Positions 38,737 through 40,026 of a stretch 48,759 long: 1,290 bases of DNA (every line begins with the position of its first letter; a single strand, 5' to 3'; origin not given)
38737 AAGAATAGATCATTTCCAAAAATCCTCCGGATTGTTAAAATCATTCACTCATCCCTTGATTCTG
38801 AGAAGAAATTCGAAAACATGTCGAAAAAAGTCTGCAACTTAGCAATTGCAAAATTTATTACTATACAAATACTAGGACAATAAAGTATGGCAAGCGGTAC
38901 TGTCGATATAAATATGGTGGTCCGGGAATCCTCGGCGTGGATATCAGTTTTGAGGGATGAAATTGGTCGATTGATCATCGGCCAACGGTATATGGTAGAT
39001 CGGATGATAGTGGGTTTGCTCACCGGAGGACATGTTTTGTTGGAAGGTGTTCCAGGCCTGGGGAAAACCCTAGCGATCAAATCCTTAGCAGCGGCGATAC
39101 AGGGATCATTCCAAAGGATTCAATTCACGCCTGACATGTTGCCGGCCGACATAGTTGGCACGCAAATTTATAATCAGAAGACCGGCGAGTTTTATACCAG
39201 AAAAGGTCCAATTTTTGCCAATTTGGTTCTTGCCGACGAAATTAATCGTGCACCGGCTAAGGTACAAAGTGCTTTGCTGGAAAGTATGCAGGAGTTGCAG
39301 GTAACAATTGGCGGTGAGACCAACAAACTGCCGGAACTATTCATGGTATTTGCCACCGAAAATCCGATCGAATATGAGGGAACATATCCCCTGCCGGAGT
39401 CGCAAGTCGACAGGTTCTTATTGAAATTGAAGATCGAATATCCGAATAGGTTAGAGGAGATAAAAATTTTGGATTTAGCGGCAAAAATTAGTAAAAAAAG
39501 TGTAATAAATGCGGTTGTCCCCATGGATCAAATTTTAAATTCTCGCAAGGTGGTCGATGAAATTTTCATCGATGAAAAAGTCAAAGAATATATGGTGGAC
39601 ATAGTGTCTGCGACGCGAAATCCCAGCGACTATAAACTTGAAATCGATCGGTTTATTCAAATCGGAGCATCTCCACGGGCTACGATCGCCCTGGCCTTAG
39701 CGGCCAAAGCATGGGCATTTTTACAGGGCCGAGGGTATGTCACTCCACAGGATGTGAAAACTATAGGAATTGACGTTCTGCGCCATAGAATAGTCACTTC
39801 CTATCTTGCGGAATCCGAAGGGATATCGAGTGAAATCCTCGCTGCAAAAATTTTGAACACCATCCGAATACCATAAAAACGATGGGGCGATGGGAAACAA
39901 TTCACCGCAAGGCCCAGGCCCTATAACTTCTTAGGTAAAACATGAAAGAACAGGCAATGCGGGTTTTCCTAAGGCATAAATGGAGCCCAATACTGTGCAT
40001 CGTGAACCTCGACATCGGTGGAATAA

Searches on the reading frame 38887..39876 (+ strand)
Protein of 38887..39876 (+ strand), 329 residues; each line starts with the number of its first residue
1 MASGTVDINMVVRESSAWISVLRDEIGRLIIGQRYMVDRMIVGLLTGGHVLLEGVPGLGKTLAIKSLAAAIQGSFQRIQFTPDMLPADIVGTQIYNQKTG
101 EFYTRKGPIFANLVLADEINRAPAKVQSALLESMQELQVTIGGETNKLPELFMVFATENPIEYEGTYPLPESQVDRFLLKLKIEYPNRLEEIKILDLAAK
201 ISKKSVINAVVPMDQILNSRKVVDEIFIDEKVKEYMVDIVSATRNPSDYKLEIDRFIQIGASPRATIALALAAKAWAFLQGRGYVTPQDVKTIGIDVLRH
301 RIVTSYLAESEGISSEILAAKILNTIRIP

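Call 3: search_protein_families(library=pfam, proteins=[window:38887-39876:+], max_evalue=1)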
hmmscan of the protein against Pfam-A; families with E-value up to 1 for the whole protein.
window:38887-39876:+ (329 aa): 15 families
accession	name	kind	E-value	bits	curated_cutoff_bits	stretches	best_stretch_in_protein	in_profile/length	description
PF07726.17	AAA_3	-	6.7e-64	214.1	27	1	49-179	1-131/131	ATPase family associated with various cellular activities (AAA)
PF17863.7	AAA_lid_2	-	6.7e-21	74.3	22.7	1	255-316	7-68/74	AAA lid domain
PF20030.5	bpMoxR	-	5.1e-14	52.3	27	1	25-196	9-179/205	MoxR domain in the MoxR-vWA-beta-propeller ternary systems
PF07728.20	AAA_5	-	2.2e-13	50.8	22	1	49-177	1-139/139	AAA domain (dynein-related subfamily)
PF05496.18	RuvB_N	-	7.1e-07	29.6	27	2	49-139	35-113/159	Holliday junction DNA helicase RuvB P-loop domain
PF00004.35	AAA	-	2.8e-05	25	21.2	1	50-160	1-111/131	ATPase family associated with various cellular activities (AAA)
PF00158.32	Sigma54_activat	-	0.00016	21.8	20.2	1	48-162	23-146/168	Sigma-54 interaction domain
PF00493.29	MCM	-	0.0063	16.1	23.3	1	48-162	58-175/224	MCM P-loop domain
PF01078.27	Mg_chelatase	-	0.035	13.9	20.3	1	30-69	5-44/207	Magnesium chelatase, subunit ChlI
PF13191.12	AAA_16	-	0.054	14.4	32.6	1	47-78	24-58/167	AAA ATPase domain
PF07724.20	AAA_2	-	0.072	13.6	27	1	49-140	5-105/166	AAA domain (Cdc48 subfamily)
PF13245.12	AAA_19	-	0.1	13.2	25.1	0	45-72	9-36/134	AAA domain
PF20720.3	nSTAND3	-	0.12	12.5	27.2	1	44-71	14-41/155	Novel STAND NTPase 3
PF13401.12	AAA_22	-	0.13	13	27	1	46-84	4-45/130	AAA domain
PF13604.12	AAA_30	-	0.18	12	27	1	44-78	13-50/191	AAA domain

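Call 4: search_protein_families(library=ncbifam, proteins=[window:38887-39876:+], max_evalue=1)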
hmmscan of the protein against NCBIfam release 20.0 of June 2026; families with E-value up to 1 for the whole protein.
window:38887-39876:+ (329 aa): 14 families
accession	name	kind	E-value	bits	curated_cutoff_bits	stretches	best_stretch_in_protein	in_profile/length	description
TIGR02031.1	BchD-ChlD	equivalog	3.7e-08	32.5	499.55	1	112-302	91-271/608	magnesium chelatase ATPase subunit D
TIGR02442.1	Cob-chelat-sub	hypoth_equivalog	7e-07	28.1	779.45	1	116-305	133-313/641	putative cobaltochelatase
NF047784.1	MadB_ATPase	equivalog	3.1e-06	26.6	475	2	113-218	141-241/298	MadB family AAA-type ATPase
TIGR00635.1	ruvB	equivalog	1.6e-05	24.1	299.05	2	48-142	31-115/305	Holliday junction branch migration DNA helicase RuvB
TIGR02030.1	BchI-ChlI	equivalog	6.7e-05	22.2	466.95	1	263-311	275-323/337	magnesium chelatase ATPase subunit I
TIGR02640.1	gas_vesic_GvpN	equivalog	7.8e-05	22.3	266.8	1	117-213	112-212/262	gas vesicle protein GvpN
NF000868.0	PRK00080.1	equivalog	0.00023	20.2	282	1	48-138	52-130/330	Holliday junction branch migration DNA helicase RuvB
NF001679.0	PRK00440.1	equivalog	0.0014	17.7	303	1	18-136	8-129/322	replication factor C small subunit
NF010054.0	PRK13531.1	equivalog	0.0027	16.8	681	1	39-237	31-233/498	ATPase RavA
TIGR00764.1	lon_rel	equivalog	0.005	15.5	516.6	0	114-146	221-253/608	ATP-dependent protease LonB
NF003069.1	PRK03992.1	subfamily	0.022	13.9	500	1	43-78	161-196/379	proteasome-activating nucleotidase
TIGR01242.2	TIGR01242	subfamily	0.035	13.1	500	1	47-78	148-179/362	proteasome-activating nucleotidase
NF009067.0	PRK12402.1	equivalog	0.063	12.2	317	1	18-73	5-62/340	replication factor C small subunit 2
NF049963.1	RespRegFlgRCampy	domain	0.069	12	750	1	114-148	232-266/429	fla regulon two-component system response regulator FlgR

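Call 73: search_protein_families(library=padloc, proteins=[window:38887-39876:+], max_evalue=1)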
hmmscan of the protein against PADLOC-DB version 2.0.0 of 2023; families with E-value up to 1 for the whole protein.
window:38887-39876:+ (329 aa): 5 families
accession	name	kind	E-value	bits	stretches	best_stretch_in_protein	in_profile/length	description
PDLC04140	mad8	-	0.00017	19.2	1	40-77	20-59/314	mads_8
PDLC00915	TRIP13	-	0.0077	13.7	1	36-80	54-96/302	TRIP13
PDLC03838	DolB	-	0.008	13.5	1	29-129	140-248/375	-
PDLC03547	REase_II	-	0.016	11.8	1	44-94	261-310/585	Type II restriction enzyme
PDLC01439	typeIV_DinG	-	0.028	11.1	1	32-80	19-65/575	CAS-IV-A; associated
